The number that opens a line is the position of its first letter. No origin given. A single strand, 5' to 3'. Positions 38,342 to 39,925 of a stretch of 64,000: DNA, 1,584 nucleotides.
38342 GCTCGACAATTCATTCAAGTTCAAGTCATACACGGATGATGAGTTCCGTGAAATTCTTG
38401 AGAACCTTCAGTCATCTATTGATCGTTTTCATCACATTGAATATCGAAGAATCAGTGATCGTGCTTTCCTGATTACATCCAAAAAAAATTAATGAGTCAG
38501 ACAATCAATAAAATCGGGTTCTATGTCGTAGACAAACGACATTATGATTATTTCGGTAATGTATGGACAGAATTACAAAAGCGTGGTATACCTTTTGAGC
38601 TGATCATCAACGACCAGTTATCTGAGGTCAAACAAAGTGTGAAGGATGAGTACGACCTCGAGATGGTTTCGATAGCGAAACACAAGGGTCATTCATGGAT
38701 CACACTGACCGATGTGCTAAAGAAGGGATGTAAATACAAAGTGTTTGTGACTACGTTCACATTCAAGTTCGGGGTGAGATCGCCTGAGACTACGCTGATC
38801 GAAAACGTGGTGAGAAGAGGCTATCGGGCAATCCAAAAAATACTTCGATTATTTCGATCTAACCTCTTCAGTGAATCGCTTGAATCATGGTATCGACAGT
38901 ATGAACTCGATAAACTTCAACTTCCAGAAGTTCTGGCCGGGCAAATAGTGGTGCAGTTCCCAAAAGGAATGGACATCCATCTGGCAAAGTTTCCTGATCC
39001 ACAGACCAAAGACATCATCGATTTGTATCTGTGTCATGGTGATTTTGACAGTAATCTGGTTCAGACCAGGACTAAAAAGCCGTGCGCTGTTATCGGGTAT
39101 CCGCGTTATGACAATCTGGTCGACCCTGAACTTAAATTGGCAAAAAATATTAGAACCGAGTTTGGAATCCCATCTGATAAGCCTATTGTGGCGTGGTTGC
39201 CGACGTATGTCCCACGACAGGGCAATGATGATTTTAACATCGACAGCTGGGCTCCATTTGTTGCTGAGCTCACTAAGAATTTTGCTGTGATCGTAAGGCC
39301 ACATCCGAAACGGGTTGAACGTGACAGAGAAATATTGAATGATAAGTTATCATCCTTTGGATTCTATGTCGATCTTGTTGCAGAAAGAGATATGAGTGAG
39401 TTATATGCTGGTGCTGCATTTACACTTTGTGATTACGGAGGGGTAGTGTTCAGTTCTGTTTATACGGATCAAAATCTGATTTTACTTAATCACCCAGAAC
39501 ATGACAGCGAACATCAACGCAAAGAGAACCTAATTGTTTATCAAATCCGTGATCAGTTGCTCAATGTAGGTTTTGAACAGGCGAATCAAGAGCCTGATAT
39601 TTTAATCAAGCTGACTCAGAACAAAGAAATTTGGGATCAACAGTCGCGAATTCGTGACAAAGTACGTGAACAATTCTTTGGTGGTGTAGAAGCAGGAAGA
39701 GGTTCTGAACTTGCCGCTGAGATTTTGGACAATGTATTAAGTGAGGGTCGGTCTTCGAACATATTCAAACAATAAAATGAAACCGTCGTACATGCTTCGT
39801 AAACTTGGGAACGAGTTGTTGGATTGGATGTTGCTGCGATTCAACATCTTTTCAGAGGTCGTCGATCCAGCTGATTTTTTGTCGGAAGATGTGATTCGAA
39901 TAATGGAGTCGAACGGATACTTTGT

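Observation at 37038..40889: Three-gene module of uncharacterised proteins: two tandem 'RPHP'-motif GT-B proteins plus an APH-fold kinase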

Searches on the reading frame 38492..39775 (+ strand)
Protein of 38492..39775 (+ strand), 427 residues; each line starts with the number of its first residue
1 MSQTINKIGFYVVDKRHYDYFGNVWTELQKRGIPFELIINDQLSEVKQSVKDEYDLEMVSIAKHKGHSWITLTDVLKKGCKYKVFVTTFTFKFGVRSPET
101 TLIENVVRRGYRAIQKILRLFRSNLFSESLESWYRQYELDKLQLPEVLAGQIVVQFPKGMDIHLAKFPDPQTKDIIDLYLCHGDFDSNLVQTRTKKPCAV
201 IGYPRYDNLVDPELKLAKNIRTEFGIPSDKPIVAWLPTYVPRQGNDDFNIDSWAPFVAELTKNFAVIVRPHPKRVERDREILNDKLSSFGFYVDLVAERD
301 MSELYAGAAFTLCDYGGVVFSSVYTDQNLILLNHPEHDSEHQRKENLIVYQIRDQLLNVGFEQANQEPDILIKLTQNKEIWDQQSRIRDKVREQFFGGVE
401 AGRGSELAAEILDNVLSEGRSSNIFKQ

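Call 6: search_protein_families(library=pfam, proteins=[window:38492-39775:+], max_evalue=1)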
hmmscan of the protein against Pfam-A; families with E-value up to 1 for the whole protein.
window:38492-39775:+ (427 aa): 1 family
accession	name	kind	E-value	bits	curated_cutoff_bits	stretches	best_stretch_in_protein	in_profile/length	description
PF04464.20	Glyphos_transf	-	7.9e-14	51.8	22.1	1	197-395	159-349/367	CDP-Glycerol:Poly(glycerophosphate) glycerophosphotransferase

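Call 7: search_protein_families(library=ncbifam, proteins=[window:38492-39775:+], max_evalue=1)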
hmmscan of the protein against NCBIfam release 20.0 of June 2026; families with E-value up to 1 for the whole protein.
window:38492-39775:+ (427 aa): 1 family
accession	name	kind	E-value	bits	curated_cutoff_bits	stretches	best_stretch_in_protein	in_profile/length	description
NF041712.1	techglyph_taseTarF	equivalog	6.1e-06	25.5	550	1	200-350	180-330/388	teichoic acid glycerol-phosphate transferase TarF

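Call 11: search_solved_structures(query=window:38492-39775:+, max_evalue=10, show_alignments=3)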
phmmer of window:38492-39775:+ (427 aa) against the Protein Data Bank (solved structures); distinct sequences matched with E-value up to 10: 5.
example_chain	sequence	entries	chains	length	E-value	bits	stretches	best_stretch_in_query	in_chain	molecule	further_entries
3l7i_A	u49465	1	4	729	0.0062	18.5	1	200-321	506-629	Teichoic acid biosynthesis protein F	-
3l7m_A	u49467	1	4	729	0.029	16.3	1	200-321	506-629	Teichoic acid biosynthesis protein F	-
4ywf_A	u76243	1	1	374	0.32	12.8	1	251-308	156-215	AbyA5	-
5no5_A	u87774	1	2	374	0.53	12.1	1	251-308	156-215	AbyA5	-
3d54_B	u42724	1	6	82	0.69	11.7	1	86-156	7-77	Formylglycinamide ribonucleotide amidotransferase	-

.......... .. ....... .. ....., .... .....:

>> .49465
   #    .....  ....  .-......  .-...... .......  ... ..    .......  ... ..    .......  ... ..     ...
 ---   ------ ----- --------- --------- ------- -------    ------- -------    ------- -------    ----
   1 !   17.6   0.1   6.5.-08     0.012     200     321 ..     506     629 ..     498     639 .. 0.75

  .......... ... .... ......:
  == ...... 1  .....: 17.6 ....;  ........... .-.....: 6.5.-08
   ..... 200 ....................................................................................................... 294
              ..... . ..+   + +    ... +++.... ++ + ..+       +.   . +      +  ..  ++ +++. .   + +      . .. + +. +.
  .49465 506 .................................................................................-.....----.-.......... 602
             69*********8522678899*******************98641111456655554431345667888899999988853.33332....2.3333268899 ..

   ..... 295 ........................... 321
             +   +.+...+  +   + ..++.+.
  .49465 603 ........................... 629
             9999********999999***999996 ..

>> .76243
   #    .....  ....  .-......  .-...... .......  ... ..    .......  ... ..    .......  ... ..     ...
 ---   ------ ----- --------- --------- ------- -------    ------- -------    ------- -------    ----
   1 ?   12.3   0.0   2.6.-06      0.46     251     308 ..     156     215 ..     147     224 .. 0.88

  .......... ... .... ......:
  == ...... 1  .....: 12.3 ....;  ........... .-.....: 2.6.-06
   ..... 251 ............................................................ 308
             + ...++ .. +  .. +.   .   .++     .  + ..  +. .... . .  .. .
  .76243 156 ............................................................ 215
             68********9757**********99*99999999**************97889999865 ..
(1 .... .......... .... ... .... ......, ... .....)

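Call 28: find_homologous_proteins(query=window:38492-39775:+, max_evalue=0.001)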
Query window:38492-39775:+ (427 aa): 21 proteins with E <= 0.001 among 4262 candidates.
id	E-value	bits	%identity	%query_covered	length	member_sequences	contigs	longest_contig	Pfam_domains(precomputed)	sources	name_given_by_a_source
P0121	3.5e-290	980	100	100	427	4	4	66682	PF04464.21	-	-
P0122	9.0e-241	817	82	100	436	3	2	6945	PF04464.21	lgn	-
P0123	6.3e-169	580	59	98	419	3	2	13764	PF04464.21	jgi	-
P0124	4.3e-168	577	60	98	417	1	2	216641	PF04464.21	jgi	jgi:hypothetical protein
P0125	1.4e-164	566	57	98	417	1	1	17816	PF04464.21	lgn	-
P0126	2.6e-161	555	58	98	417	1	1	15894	PF04464.21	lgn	-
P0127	1.5e-160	553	57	98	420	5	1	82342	PF04464.21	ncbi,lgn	-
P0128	5.4e-121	422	44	96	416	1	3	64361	PF04464.21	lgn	-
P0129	8.5e-113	395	42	97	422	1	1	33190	PF04464.21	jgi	jgi:hypothetical protein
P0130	9.9e-109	382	43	96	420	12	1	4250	PF04464.21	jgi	jgi:hypothetical protein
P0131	5.9e-104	366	42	94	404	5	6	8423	PF04464.21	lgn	-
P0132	1.3e-87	312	39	97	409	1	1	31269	PF04464.21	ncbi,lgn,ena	-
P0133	6.1e-85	304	36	95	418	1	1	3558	PF04464.21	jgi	jgi:hypothetical protein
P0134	2.6e-82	295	37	95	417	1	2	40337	PF04464.21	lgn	-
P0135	9.5e-79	283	36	95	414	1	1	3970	PF04464.21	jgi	-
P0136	5.4e-78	281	35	98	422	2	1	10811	PF04464.21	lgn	-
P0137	3.4e-58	215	32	96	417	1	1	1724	PF04464.21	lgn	-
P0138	9.8e-53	197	30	97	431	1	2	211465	PF04464.21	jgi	jgi:hypothetical protein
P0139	2.3e-46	176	30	89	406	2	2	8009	PF04464.21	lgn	-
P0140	1.6e-35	141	35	59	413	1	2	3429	PF04464.21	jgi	jgi:hypothetical protein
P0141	6.3e-26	109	26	96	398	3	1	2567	PF04464.21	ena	-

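Call 29: find_encoding_contigs(protein=P0128, flank=10000, max_places=1)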
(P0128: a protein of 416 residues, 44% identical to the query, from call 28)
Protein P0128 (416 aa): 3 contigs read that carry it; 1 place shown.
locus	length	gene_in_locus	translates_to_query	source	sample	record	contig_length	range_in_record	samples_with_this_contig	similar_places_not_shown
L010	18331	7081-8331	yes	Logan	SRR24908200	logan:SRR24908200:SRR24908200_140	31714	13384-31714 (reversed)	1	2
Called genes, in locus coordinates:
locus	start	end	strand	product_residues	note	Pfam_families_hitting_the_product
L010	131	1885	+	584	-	PF02543:Carbam_trans_N, PF16861:Carbam_trans_C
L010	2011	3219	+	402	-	PF13489:Methyltransf_23, PF08241:Methyltransf_11, PF08242:Methyltransf_12, PF13649:Methyltransf_25, PF13847:Methyltransf_31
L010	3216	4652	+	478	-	-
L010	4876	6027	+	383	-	PF13439:Glyco_transf_4 (faint), PF20706:GT4-conflict, PF00534:Glycos_transf_1, PF13692:Glyco_trans_1_4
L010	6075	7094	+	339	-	PF00535:Glycos_transf_2, PF10111:Glyco_tranf_2_2, PF13641:Glyco_tranf_2_3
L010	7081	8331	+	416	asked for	PF04464:Glyphos_transf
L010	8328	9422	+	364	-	PF01636:APH, PF01163:RIO1 (weak)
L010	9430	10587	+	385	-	PF13692:Glyco_trans_1_4 (faint), PF26337:Gtf3_C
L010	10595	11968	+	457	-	PF04932:Wzy_C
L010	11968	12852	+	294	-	PF00535:Glycos_transf_2, PF13641:Glyco_tranf_2_3 (faint)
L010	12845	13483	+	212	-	PF07685:GATase_3 (weak), PF00117:GATase, PF07722:Peptidase_C26 (faint)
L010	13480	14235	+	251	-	PF00977:His_biosynth, PF03060:NMO (faint)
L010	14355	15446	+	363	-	-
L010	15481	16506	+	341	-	PF01408:GFO_IDH_MocA, PF03447:NAD_binding_3 (weak), PF02894:GFO_IDH_MocA_C, PF22725:GFO_IDH_MocA_C3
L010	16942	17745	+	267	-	PF00459:Inositol_P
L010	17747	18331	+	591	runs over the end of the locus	PF03600:CitMHS, PF16980:CitMHS_2 (weak), PF02080:TrkA_C, PF00939:Na_sulph_symp, PF03600:CitMHS (weak)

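Call 30: find_encoding_contigs(protein=P0132, flank=10000, max_places=1)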
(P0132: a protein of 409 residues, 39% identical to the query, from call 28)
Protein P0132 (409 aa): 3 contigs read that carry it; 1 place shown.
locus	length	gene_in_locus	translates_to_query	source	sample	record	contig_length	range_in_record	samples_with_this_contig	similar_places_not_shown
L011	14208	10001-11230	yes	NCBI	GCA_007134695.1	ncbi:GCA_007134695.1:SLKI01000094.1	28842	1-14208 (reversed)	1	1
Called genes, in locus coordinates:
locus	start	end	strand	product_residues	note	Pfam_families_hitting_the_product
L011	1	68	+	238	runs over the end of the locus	PF03102:NeuB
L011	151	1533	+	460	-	-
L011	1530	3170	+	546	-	PF00501:AMP-binding, PF13193:AMP-binding_C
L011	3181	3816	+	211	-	-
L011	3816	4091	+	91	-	PF00550:PP-binding (weak)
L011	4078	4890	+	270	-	PF02522:Antibiotic_NAT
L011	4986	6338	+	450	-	PF16254:DUF4910, PF09940:DUF2172, PF16221:HTH_47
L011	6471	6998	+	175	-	PF24883:NPHP3_N (weak), PF01583:APS_kinase, PF13671:AAA_33 (weak), PF13238:AAA_18 (weak)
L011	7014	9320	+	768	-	PF01326:PPDK_N, PF00391:PEP-utilizers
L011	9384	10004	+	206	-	PF07722:Peptidase_C26 (weak), PF00117:GATase, PF07722:Peptidase_C26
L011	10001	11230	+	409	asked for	PF04464:Glyphos_transf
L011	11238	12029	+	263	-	PF00483:NTP_transferase, PF12804:NTP_transf_3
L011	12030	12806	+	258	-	PF13238:AAA_18 (faint), PF01712:dNK (faint), PF02223:Thymidylate_kin (faint)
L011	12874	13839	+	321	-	-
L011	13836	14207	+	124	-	?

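Call 31: find_encoding_contigs(protein=P0138, flank=10000, max_places=1)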
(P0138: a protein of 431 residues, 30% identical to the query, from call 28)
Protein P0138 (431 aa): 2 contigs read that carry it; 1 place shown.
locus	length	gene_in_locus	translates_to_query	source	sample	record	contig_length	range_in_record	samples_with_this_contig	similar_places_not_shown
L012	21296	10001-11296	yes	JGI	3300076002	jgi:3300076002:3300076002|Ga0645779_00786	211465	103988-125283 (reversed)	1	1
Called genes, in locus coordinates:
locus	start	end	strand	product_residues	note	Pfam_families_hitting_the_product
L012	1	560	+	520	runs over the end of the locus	-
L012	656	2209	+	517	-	PF03349:Toluene_X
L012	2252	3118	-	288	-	PF00582:Usp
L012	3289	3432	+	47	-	-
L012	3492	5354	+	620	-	PF13727:CoA_binding_3, PF01488:Shikimate_DH (faint), PF00106:adh_short (weak), PF01073:3Beta_HSD, PF01370:Epimerase, PF02719:Polysacc_synt_2, PF04321:RmlD_sub_bind, PF16363:GDP_Man_Dehyd, +3 more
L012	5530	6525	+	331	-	PF00348:polyprenyl_synt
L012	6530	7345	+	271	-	PF13525:YfiO, PF07719:TPR_2 (faint), PF13174:TPR_6 (faint), PF13432:TPR_16 (faint)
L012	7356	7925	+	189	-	PF01467:CTP_transf_like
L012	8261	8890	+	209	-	PF04991:LicD (weak)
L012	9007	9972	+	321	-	PF13469:Sulfotransfer_3, PF00685:Sulfotransfer_1 (weak)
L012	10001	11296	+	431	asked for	PF04464:Glyphos_transf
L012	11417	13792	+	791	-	PF01326:PPDK_N, PF00391:PEP-utilizers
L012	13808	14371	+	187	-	PF06414:Zeta_toxin (weak), PF24883:NPHP3_N (weak), PF01583:APS_kinase, PF13238:AAA_18 (weak), PF13671:AAA_33 (weak)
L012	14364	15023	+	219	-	PF07722:Peptidase_C26, PF00117:GATase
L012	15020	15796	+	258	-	PF00483:NTP_transferase, PF12804:NTP_transf_3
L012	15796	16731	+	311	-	-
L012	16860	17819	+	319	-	PF00534:Glycos_transf_1, PF13692:Glyco_trans_1_4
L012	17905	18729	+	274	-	PF13469:Sulfotransfer_3 (weak)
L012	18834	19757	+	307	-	-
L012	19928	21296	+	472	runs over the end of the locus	-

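Call 48: find_related_loci(query=A2, collection=genome_contigs, flank=10000)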
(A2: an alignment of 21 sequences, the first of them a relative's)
Query A2 (427 aa) in genome_contigs; peptide patterns used: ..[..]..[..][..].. (x = any residue, [..] = any of these).
9 stretches matched a pattern; 3 encode a relative of the query (tblastn E <= 1e-3); 3 distinct loci.
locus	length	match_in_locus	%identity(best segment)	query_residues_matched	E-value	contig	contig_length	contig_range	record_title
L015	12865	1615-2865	57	1-417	5e-161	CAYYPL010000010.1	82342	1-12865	MAG TPA_asm: uncultured Chitinophagales bacterium isolate SRP319275_co3_126 genome assembly, contig: NODE_436_length_823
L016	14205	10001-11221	39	4-417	9e-94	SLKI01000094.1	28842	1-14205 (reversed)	MAG: Balneolaceae bacterium isolate CSSed165cm_266 CSSed16-5cm-2762, whole genome shotgun sequence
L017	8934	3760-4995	31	1-412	5e-59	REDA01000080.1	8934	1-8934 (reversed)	MAG: Balneolaceae bacterium isolate DLM2.Bin75 NODE_12645_length_8934_cov_20.9132, whole genome shotgun sequence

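Call 58: search_protein_families(library=ncbifam, proteins=[L012:11417-13792:+, L012:13808-14371:+, L012:14364-15023:+, L012:15020-15796:+, L012:15796-16731:+, L011:12030-12806:+, L011:12874-13839:+, L011:151-1533:+], max_evalue=0.001)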
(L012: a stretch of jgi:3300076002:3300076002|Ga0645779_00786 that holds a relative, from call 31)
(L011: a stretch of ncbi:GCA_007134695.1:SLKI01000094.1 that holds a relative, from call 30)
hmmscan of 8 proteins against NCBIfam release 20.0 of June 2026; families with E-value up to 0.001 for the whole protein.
L012:11417-13792:+ (791 aa): 20 families
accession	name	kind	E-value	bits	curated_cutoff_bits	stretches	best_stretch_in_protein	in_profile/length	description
NF004508.0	PRK05849.1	equivalog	9.7e-260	863.9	501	1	3-790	11-788/789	hypothetical protein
NF004882.0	PRK06241.2-3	equivalog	3e-20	72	850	2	28-226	78-285/827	phosphoenolpyruvate synthase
NF004881.0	PRK06241.2-2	equivalog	7.1e-17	60.9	883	2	45-134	101-198/898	phosphoenolpyruvate synthase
NF052631.1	prodigiosin_PigC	equivalog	2.4e-15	55.5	1300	1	39-138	80-189/883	prodigiosin ligase PigC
NF005057.0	PRK06464.1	equivalog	1.8e-14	52.8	598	2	715-788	387-458/798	phosphoenolpyruvate synthase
TIGR01418.1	PEP_synth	equivalog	2.3e-14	52.7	739.75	2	715-789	383-455/784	pyruvate, water dikinase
NF052632.1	undecylprod_RedH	equivalog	2.4e-14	52.2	1350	1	48-138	90-185/880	undecylprodigiosin ligase RedH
NF004880.0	PRK06241.2-1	equivalog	2.6e-13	48.8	972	2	50-157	104-217/837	phosphoenolpyruvate synthase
NF004878.0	PRK06241.1-3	subfamily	8.4e-12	44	945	2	37-135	96-202/891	phosphoenolpyruvate synthase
NF004531.0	PRK05878.1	equivalog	2.5e-09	36.3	456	1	736-787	404-454/534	pyruvate, phosphate dikinase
NF004877.0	PRK06241.1-2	subfamily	4.8e-09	35.1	866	0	715-789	795-867/869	phosphoenolpyruvate synthase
NF041857.1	RIF_Ptrans_rph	equivalog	7.2e-09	34.5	999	0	51-134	109-200/864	rifamycin-inactivating phosphotransferase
NF004883.0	PRK06241.2-4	equivalog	1.5e-08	33.3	1063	0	40-157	112-236/928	phosphoenolpyruvate synthase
NF004879.0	PRK06241.1-4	equivalog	1.5e-07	30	976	1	715-787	795-865/868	phosphoenolpyruvate synthase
NF006153.0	PRK08296.1-5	subfamily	1.6e-07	30.1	578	1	714-790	532-606/608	hypothetical protein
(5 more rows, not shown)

L012:13808-14371:+ (187 aa): 21 families
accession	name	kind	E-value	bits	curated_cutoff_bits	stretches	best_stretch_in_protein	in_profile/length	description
NF004041.0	PRK05541.1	subfamily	6.3e-62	208.7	127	1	6-180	4-172/176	adenylyl-sulfate kinase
TIGR00455.1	apsK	equivalog_domain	6.4e-37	127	138.7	1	4-175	13-181/184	adenylyl-sulfate kinase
NF002059.0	PRK00889.1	subfamily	1.9e-34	118.9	244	1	6-178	2-169/177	adenylyl-sulfate kinase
NF004035.0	PRK05506.1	subfamily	1.1e-32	113.1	715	1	6-180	457-628/632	bifunctional sulfate adenylyltransferase subunit 1/adenylylsulfate kinase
NF003013.0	PRK03846.1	subfamily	1.7e-30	106.2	163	1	4-179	23-195/202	adenylyl-sulfate kinase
NF004040.0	PRK05537.1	equivalog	2.2e-30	105.7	669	1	4-179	391-565/572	bifunctional sulfate adenylyltransferase/adenylylsulfate kinase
TIGR03574.1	selen_PSTK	equivalog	9.5e-09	35.1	290.5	1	12-142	2-128/249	L-seryl-tRNA(Sec) kinase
TIGR00064.1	ftsY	equivalog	2.2e-05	23.8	260.7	1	4-50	74-120/279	signal recognition particle-docking protein FtsY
TIGR00959.1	ffh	equivalog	3.3e-05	22.9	473.2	1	6-50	96-141/428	signal recognition particle protein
NF006085.0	PRK08233.1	equivalog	0.00013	21.8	198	0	7-35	3-31/184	hypothetical protein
NF041546.1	ParA_partition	equivalog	0.00014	21.4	180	1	19-51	10-42/203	ParA family partition ATPase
NF006746.0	PRK09270.1-5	subfamily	0.00014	20.9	250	0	6-44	18-56/210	nucleoside/nucleotide kinase family protein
TIGR03371.1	cellulose_yhjQ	equivalog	0.00022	20.8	157.85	1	10-69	2-65/246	cellulose biosynthesis protein BcsQ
NF007601.2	PRK10247.1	equivalog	0.00038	20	292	1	7-84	25-109/204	iron efflux ABC transporter ATP-binding subunit FetA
NF005807.0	PRK07667.1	equivalog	0.00043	19.9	221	0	7-46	15-54/193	kinase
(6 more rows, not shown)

L012:14364-15023:+ (219 aa): 21 families
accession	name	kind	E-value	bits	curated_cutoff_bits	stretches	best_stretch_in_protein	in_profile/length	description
NF045546.1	GCDPHdlase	equivalog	2.8e-23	83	250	1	77-208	56-189/198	gamma-glutamyl-CDP-amidate hydrolase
TIGR00888.1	guaA_Nterm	equivalog_domain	1.5e-17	63.6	172.15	1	73-207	39-172/188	glutamine-hydrolyzing GMP synthase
NF001975.0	PRK00758.1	equivalog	7.8e-16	58.2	198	1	77-200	44-165/185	GMP synthase subunit A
NF000848.1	PRK00074.1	equivalog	7.3e-13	47.9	400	1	75-213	41-181/512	glutamine-hydrolyzing GMP synthase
NF008471.0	PRK11366.1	equivalog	5.3e-12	45.7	266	1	25-130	26-129/254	gamma-glutamyl-gamma-aminobutyrate hydrolase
NF010081.0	PRK13566.1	equivalog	2.1e-11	42.8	645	1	91-200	584-700/729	anthranilate synthase component I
NF011201.0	PRK14607.1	equivalog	1.4e-09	37.2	670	1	107-200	72-172/534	bifunctional anthranilate synthase component II/anthranilate phosphoribosyltransferase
NF005849.0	PRK07765.1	equivalog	6.1e-09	35.5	308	1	78-199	49-174/219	aminodeoxychorismate/anthranilate synthase component II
TIGR01815.1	TrpE-clade3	equivalog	9.2e-09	33.8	739.15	1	101-200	581-688/717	anthranilate synthase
TIGR00566.1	trpG_papA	subfamily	1.3e-08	34.9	121.05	1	77-200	45-176/192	glutamine amidotransferase of anthranilate synthase or aminodeoxychorismate synthase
NF005799.0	PRK07649.1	equivalog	1.9e-08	34.1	327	1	108-201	72-172/195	aminodeoxychorismate/anthranilate synthase component II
NF005946.0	PRK08007.1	equivalog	4.9e-08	32.7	332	1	75-201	43-172/187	aminodeoxychorismate synthase component 2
NF041322.1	Anth_synII_Halo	equivalog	1.5e-07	31.3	320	1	73-200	39-173/190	anthranilate synthase component II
NF006562.0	PRK09065.1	equivalog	4.6e-07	29.6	205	1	91-204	74-194/242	glutamine amidotransferase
TIGR01823.1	PabB-fungal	equivalog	4.8e-07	28.4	442.55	1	103-210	81-194/742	aminodeoxychorismate synthase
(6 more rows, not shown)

L012:15020-15796:+ (258 aa): 21 families
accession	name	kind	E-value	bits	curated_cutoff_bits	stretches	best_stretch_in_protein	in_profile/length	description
TIGR03992.1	Arch_glmU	subfamily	1.1e-22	80.4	292.1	1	1-232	1-215/393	bifunctional sugar-1-phosphate nucleotidylyltransferase/acetyltransferase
NF041313.1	UDPGP_AglF_Halo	equivalog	3.7e-22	78.9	400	1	1-239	1-229/234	UTP--glucose-1-phosphate uridylyltransferase AglF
NF045761.1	NAMPUrTaseMurU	equivalog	1.7e-17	64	250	1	1-62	1-62/226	N-acetylmuramate alpha-1-phosphate uridylyltransferase MurU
NF041135.1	IPPtranDIPPsyn_Thcocales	equivalog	2.1e-14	53.4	580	1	1-117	1-119/419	bifunctional L-myo-inositol-1-phosphate cytidylyltransferase/CDP-L-myo-inositol myo-inositolphosphotransferase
NF041173.1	Sug_nt_acttase_Thmprot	equivalog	4e-14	52.4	600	1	1-124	1-130/405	bifunctional sugar-1-phosphate nucleotidylyltransferase/acetyltransferase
TIGR01208.1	rmlA_long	equivalog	7.5e-14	51.4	320.25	1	2-238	1-228/353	glucose-1-phosphate thymidylyltransferase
NF045697.1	MurNAcPUrMurU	equivalog_domain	7.5e-10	38.6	370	1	5-61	2-58/229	N-acetylmuramate alpha-1-phosphate uridylyltransferase MurU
NF052502.1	man1P_GTase_Rv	exception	9.9e-09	34.5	440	1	2-66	2-69/352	mannose-1-phosphate guanylyltransferase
TIGR02623.1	G1P_cyt_trans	equivalog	1.2e-07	31.5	300.25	1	1-63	1-63/255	glucose-1-phosphate cytidylyltransferase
NF010933.0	PRK14353.1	equivalog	3e-07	29.4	505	1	2-113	7-126/453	bifunctional UDP-N-acetylglucosamine diphosphorylase/glucosamine-1-phosphate N-acetyltransferase GlmU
NF045665.1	NTPtran_DVU1551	equivalog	5.1e-07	29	315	1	1-74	1-73/359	DVU_1551 family NTP transferase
NF049965.1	GlMnHpPGnyltfHddC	equivalog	1.2e-06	28.3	300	1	1-66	1-66/221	D-glycero-D-manno-heptose 1-phosphate guanosyltransferase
TIGR01173.1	glmU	equivalog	1.7e-06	27.2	366.85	1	1-119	1-122/452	bifunctional UDP-N-acetylglucosamine diphosphorylase/glucosamine-1-phosphate N-acetyltransferase GlmU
NF010934.1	PRK14354.1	equivalog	2.5e-06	26.3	450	1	3-99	2-99/447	bifunctional UDP-N-acetylglucosamine diphosphorylase/glucosamine-1-phosphate N-acetyltransferase GlmU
NF010932.0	PRK14352.1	equivalog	1.1e-05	24.4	611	1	3-63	9-66/488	bifunctional UDP-N-acetylglucosamine diphosphorylase/glucosamine-1-phosphate N-acetyltransferase GlmU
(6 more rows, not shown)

L012:15796-16731:+ (311 aa): 0 families

L011:12030-12806:+ (258 aa): 1 family
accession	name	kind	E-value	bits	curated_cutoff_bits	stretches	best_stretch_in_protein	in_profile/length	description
NF011100.0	PRK14527.1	equivalog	3.6e-05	23.5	154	0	158-251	98-190/191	adenylate kinase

L011:12874-13839:+ (321 aa): 0 families

L011:151-1533:+ (460 aa): 2 families
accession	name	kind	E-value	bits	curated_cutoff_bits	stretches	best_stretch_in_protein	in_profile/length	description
TIGR04396.2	surf_polysacc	subfamily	2.6e-79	267.4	125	1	1-428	17-426/427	surface carbohydrate biosynthesis protein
NF046086.1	BFO_1060_trans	domain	3.1e-17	62.7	200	1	62-337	82-350/365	BFO_1060 family glycosyltransferase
